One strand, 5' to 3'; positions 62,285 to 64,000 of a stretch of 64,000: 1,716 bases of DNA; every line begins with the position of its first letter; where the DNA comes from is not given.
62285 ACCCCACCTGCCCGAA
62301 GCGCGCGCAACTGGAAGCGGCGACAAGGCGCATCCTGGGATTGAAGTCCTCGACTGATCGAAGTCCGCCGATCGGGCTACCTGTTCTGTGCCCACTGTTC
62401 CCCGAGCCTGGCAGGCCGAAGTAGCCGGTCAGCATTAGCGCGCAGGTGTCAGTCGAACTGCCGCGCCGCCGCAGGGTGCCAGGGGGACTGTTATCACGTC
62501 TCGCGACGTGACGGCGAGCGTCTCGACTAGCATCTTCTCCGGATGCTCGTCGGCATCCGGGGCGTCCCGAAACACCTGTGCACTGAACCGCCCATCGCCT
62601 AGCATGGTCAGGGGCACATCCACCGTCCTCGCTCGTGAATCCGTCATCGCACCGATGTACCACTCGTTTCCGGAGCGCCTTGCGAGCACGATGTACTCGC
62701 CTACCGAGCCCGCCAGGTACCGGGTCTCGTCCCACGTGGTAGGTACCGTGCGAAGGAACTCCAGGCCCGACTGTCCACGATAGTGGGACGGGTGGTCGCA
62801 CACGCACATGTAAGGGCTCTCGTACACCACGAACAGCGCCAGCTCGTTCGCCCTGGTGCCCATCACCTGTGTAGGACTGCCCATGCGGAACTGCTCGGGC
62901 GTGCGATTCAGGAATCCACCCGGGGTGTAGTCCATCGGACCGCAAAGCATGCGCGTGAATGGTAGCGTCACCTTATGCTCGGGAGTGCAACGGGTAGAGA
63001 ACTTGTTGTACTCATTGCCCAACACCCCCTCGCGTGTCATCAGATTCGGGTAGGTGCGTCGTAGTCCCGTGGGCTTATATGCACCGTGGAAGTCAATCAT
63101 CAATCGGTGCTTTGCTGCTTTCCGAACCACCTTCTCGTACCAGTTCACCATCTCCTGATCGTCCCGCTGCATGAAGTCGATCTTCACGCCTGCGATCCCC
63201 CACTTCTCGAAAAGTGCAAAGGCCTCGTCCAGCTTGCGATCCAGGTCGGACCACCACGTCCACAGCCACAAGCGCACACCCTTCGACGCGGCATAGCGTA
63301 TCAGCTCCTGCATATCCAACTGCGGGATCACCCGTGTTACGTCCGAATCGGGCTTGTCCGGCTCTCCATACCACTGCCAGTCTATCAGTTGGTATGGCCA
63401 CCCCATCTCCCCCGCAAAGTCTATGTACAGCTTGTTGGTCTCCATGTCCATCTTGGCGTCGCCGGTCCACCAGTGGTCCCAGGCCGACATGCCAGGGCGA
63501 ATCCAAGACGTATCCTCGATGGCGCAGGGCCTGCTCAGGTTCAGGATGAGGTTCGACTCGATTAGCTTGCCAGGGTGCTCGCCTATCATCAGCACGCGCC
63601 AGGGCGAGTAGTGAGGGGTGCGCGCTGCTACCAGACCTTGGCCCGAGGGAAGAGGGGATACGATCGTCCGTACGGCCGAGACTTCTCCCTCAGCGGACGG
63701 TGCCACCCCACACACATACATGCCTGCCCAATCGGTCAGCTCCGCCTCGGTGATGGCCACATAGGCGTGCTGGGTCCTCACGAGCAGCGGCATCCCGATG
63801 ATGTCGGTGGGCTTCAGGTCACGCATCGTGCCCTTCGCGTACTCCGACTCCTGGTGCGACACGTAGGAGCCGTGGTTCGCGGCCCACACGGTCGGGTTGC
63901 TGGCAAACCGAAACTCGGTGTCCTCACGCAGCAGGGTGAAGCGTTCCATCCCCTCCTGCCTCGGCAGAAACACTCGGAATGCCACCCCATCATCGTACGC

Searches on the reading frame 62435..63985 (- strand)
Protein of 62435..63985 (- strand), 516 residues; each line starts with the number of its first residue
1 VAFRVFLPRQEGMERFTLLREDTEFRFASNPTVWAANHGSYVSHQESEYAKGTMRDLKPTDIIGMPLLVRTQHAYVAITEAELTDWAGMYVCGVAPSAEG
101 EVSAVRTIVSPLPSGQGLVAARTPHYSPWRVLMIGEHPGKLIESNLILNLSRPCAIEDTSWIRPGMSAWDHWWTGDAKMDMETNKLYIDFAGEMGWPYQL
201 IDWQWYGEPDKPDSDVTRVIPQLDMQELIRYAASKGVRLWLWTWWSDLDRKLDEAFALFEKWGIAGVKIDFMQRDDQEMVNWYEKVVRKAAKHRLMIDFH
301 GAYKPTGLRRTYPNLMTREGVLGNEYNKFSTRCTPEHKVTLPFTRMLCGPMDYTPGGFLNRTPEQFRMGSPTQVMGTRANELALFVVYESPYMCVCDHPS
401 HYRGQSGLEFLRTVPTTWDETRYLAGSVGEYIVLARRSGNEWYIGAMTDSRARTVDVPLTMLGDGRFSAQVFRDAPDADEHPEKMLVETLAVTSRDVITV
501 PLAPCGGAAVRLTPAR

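Call 124: search_protein_families(library=pfam, proteins=[window:62435-63985:-], max_evalue=0.001)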
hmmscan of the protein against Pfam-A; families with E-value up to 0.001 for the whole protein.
window:62435-63985:- (516 aa): 3 families
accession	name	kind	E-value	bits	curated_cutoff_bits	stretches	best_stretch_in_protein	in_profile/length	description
PF10566.15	Glyco_hydro_97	-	8.1e-101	337.5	32.5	1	158-415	1-275/275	Glycoside hydrolase 97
PF14509.12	GH97_C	-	5.2e-30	104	25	1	417-512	1-96/97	Glycosyl-hydrolase 97 C-terminal, oligomerisation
PF14508.12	GH97_N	-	1.8e-26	93.5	25.3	1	1-153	100-229/229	Glycosyl-hydrolase 97 N-terminal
